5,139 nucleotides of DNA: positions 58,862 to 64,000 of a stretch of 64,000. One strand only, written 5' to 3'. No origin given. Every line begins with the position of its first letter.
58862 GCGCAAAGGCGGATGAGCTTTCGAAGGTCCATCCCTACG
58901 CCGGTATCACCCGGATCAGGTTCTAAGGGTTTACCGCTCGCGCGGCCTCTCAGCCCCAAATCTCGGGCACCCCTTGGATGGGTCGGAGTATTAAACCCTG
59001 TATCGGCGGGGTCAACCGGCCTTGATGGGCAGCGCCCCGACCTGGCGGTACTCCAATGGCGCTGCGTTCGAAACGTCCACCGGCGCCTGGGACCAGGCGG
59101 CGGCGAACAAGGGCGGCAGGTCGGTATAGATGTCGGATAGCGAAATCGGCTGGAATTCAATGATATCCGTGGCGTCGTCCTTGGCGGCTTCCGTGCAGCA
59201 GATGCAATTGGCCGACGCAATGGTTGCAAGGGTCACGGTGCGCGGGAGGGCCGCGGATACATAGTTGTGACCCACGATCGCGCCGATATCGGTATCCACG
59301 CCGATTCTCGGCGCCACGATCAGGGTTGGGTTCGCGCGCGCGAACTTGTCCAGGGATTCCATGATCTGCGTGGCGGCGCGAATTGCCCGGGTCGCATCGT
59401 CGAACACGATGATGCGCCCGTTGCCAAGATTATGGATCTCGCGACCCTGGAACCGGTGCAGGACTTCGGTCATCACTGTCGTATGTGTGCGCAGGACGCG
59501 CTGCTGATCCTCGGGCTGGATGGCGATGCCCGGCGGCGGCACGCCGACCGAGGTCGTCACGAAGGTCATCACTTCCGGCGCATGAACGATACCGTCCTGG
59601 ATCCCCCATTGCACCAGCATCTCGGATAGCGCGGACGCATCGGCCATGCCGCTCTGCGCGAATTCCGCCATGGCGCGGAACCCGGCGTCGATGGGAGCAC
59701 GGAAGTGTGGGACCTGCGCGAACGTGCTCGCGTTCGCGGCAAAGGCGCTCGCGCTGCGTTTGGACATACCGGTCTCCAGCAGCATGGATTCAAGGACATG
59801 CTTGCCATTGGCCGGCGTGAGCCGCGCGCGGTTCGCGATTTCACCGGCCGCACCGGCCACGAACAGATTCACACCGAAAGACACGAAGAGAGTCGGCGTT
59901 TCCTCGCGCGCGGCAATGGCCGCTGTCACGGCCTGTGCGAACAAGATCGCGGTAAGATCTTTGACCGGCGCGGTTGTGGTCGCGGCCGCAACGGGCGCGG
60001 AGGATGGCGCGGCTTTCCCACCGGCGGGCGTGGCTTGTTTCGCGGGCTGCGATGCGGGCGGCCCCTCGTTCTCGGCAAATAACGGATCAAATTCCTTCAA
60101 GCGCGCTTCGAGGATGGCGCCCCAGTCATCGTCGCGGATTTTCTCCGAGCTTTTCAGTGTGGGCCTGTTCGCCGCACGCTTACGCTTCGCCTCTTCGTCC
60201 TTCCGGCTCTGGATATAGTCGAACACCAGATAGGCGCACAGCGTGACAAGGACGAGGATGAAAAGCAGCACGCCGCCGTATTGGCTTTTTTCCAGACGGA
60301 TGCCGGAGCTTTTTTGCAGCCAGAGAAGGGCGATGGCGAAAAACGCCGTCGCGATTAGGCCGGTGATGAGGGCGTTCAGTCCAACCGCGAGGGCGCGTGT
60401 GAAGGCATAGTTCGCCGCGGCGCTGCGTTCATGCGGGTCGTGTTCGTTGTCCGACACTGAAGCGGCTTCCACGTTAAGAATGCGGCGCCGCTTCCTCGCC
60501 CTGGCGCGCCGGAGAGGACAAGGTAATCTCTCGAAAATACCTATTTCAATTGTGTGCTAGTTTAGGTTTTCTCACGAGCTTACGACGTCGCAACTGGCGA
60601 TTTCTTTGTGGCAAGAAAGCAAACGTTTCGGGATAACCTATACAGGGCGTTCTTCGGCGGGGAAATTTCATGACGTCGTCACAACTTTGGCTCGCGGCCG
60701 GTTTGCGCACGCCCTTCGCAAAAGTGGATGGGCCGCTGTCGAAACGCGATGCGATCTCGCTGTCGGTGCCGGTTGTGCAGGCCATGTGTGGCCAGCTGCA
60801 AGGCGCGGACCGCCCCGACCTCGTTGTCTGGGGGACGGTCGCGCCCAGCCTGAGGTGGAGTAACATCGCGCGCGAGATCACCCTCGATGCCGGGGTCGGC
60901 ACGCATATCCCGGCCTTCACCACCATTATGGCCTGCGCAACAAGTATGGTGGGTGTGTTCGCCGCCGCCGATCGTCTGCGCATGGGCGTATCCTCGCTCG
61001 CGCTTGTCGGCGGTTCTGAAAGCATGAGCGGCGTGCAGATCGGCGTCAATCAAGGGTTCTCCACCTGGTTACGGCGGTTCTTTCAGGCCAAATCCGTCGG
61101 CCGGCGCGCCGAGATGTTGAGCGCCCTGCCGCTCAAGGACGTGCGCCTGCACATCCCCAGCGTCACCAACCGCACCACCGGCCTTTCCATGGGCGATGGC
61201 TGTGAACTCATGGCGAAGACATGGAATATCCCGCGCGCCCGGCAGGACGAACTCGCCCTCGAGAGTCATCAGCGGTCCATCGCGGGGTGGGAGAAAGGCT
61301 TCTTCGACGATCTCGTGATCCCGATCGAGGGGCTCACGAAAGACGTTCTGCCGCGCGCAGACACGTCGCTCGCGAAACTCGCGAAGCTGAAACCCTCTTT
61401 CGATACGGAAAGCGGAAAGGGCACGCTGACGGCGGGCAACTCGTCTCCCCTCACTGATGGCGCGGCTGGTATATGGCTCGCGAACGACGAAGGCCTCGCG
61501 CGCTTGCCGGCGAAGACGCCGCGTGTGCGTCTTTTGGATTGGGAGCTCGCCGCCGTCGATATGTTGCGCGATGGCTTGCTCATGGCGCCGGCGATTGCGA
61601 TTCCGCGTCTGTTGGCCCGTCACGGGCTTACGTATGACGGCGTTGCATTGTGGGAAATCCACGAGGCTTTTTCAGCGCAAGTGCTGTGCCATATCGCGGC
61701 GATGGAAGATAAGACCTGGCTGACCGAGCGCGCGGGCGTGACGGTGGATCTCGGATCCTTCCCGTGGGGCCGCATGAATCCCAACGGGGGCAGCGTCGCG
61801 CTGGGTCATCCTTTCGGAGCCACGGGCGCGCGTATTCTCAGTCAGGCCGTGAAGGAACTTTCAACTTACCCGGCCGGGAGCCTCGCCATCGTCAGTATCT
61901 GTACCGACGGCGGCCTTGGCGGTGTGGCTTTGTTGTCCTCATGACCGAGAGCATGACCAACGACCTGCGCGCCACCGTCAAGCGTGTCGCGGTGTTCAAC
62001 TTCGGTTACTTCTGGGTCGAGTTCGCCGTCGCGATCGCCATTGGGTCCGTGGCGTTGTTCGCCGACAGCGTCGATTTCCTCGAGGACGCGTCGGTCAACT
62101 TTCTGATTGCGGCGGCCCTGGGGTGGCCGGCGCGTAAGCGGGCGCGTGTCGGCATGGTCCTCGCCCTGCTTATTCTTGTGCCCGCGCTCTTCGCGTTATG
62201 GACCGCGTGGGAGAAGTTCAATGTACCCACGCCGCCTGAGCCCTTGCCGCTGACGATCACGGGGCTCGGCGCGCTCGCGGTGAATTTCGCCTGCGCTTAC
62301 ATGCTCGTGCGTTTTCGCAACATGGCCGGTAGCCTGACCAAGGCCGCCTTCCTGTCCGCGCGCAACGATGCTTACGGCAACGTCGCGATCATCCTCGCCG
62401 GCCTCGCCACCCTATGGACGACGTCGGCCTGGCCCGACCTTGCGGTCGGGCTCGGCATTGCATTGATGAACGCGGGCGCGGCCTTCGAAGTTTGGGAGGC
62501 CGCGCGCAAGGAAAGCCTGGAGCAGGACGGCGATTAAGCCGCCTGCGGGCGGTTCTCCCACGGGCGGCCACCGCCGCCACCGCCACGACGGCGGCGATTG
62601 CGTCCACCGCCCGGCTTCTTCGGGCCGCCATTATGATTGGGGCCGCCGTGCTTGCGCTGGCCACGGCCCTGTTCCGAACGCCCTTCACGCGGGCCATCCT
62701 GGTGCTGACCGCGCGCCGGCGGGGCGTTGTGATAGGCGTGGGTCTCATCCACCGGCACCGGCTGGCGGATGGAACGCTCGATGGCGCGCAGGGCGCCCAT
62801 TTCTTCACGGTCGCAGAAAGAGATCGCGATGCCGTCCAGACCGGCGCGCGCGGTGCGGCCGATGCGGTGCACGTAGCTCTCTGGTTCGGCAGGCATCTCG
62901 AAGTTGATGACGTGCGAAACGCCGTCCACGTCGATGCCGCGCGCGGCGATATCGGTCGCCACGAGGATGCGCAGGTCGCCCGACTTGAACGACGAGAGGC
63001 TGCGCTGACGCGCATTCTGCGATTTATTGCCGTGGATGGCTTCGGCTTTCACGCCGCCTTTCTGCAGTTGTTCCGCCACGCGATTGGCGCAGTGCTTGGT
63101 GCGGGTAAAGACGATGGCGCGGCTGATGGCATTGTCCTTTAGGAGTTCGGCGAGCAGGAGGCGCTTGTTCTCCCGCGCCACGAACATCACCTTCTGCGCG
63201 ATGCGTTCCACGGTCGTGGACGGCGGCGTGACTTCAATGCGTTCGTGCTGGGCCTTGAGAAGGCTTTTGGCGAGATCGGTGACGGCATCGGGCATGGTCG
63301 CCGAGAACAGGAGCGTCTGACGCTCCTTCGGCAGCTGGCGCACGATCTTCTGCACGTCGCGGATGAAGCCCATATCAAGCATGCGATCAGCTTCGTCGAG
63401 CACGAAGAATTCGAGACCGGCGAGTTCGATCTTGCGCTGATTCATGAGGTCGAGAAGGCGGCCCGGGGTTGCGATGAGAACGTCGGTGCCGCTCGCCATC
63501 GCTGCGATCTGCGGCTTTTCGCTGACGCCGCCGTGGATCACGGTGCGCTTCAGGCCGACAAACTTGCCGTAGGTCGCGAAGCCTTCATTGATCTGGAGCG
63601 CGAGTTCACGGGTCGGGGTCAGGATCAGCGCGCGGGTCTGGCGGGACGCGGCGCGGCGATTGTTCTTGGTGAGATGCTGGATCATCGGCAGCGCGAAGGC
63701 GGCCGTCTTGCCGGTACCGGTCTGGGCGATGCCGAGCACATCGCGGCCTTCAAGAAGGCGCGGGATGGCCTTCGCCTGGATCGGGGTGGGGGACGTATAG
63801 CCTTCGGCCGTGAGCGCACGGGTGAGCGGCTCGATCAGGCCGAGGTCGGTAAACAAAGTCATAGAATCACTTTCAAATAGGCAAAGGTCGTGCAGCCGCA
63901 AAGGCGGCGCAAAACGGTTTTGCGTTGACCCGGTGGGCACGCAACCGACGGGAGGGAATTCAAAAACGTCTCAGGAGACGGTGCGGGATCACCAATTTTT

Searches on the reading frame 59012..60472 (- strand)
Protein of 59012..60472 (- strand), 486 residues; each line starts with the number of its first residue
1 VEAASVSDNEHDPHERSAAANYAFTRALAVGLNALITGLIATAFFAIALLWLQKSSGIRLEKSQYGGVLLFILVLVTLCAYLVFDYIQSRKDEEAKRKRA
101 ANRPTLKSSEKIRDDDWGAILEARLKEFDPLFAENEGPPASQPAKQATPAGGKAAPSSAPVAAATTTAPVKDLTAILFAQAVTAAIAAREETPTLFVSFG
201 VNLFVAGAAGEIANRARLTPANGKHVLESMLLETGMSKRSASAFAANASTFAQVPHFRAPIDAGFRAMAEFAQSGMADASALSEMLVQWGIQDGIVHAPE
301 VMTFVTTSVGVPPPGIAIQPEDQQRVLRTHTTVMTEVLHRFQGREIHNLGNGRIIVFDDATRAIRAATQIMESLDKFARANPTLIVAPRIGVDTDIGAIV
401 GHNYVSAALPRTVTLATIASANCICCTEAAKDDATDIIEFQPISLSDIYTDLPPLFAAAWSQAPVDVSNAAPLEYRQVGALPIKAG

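Call 15: search_protein_families(library=pfam, proteins=[window:59012-60472:-], max_evalue=0.00001)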
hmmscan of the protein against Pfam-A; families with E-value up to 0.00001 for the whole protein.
window:59012-60472:- (486 aa): 0 families

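Call 42: search_protein_families(library=pfam, proteins=[window:59012-60472:-], max_evalue=0.01)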
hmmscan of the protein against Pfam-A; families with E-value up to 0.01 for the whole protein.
window:59012-60472:- (486 aa): 1 family
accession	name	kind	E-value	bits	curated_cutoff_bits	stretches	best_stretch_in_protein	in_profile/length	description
PF13347.12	MFS_2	-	0.005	15.9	27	1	12-111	128-216/427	MFS/sugar transport protein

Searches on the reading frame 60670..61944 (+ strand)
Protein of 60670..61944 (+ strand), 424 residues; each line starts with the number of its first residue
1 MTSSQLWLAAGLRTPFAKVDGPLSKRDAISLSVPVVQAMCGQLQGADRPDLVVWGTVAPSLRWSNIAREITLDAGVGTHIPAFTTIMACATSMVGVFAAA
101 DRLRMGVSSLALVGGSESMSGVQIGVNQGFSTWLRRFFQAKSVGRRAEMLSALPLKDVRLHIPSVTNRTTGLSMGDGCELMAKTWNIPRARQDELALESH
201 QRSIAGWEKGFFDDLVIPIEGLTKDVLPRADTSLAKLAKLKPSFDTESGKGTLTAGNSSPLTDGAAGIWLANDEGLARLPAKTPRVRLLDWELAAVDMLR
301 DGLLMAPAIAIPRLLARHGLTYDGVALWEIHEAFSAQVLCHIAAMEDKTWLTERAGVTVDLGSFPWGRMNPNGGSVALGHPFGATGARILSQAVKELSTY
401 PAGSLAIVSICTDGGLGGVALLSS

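Call 15: search_protein_families(library=pfam, proteins=[window:60670-61944:+], max_evalue=0.00001)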
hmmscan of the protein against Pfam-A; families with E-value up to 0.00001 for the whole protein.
window:60670-61944:+ (424 aa): 2 families
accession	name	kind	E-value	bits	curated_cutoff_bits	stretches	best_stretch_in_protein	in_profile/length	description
PF00108.29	Thiolase_N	-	6.9e-41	140.8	26.4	1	10-272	5-258/260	Thiolase, N-terminal domain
PF02803.24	Thiolase_C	-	7.3e-27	93.9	27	1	283-420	2-119/123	Thiolase, C-terminal domain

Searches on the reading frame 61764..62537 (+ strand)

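Call 69: search_protein_families(library=pfam, proteins=[window:61764-62537:+], max_evalue=0.0001)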
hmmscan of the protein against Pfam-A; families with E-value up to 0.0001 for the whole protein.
window:61764-62537:+ (257 aa): 1 family
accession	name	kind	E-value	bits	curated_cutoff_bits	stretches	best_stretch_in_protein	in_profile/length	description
PF01545.26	Cation_efflux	-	3.9e-14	53.3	26.6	1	75-243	4-189/198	Cation efflux family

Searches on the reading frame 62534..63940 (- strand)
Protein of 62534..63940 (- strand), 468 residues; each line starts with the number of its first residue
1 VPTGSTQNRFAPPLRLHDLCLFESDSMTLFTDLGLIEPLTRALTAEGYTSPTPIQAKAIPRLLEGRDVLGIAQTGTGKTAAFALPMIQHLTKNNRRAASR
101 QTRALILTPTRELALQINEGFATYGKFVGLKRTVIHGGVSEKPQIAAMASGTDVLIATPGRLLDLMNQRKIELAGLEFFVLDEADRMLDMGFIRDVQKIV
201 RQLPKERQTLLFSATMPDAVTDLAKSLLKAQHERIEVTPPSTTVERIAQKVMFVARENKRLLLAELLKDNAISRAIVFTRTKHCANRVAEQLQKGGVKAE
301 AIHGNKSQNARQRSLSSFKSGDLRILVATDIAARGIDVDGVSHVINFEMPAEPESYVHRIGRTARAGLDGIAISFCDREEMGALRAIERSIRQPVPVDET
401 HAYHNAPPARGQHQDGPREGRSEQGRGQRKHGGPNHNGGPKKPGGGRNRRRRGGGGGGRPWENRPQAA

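Call 16: search_protein_families(library=ncbifam, proteins=[window:62534-63940:-], max_evalue=0.001)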
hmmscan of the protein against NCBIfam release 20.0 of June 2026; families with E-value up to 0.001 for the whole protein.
window:62534-63940:- (468 aa): 42 families (the best 25 are shown)
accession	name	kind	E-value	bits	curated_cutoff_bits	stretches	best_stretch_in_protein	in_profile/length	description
NF053710.1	RNA_heli_RhlE2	exception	3.6e-153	511.3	925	1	30-437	3-412/635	RNA helicase RhlE2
NF007882.0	PRK10590.1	equivalog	6.5e-140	467.1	743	1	30-449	3-421/456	ATP-dependent RNA helicase RhlE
NF053711.1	RNA_heli_RhlE1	exception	1.9e-127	425.7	750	1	30-402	3-374/434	RNA helicase RhlE1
NF053631.1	RNA_helic_CshA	equivalog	7.1e-125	417.3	646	1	30-406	1-371/434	degradosome RNA helicase CshA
NF008394.0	PRK11192.1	equivalog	4.6e-113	378.4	507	1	27-406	2-384/441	ATP-dependent RNA helicase SrmB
NF053636.1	DDHlcsCsdAPsy1082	equivalog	2.9e-110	369.2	890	1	30-459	5-422/512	DEAD/DEAH box helicase CsdA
NF008744.0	PRK11776.1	equivalog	3.1e-107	359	524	1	26-404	2-374/460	ATP-dependent RNA helicase DbpA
NF002340.1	PRK01297.1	equivalog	2.1e-102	342.7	564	1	29-392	2-369/372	ATP-dependent RNA helicase RhlB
NF003419.0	PRK04837.1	equivalog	1.1e-101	340.7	588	1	29-401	10-385/424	ATP-dependent RNA helicase RhlB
NF008642.0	PRK11634.1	equivalog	3.3e-99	333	989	1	26-397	4-370/628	DEAD/DEAH family ATP-dependent RNA helicase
NF003390.0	PRK04537.1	equivalog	1.6e-94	318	732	1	30-455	11-450/572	ATP-dependent RNA helicase RhlB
TIGR01389.1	recQ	equivalog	1.6e-23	83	640.2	1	47-385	10-337/591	DNA helicase RecQ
NF010337.0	PRK13766.1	equivalog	1.3e-21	76.4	610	2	259-367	353-469/781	Hef nuclease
TIGR04121.1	DEXH_lig_assoc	equivalog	2.5e-19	68.5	850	1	45-365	9-345/804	ligase-associated DNA damage response DEXH box helicase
TIGR00614.1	recQ_fam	subfamily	6.5e-19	68.1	219.8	1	246-387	198-341/470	RecQ family ATP-dependent DNA helicase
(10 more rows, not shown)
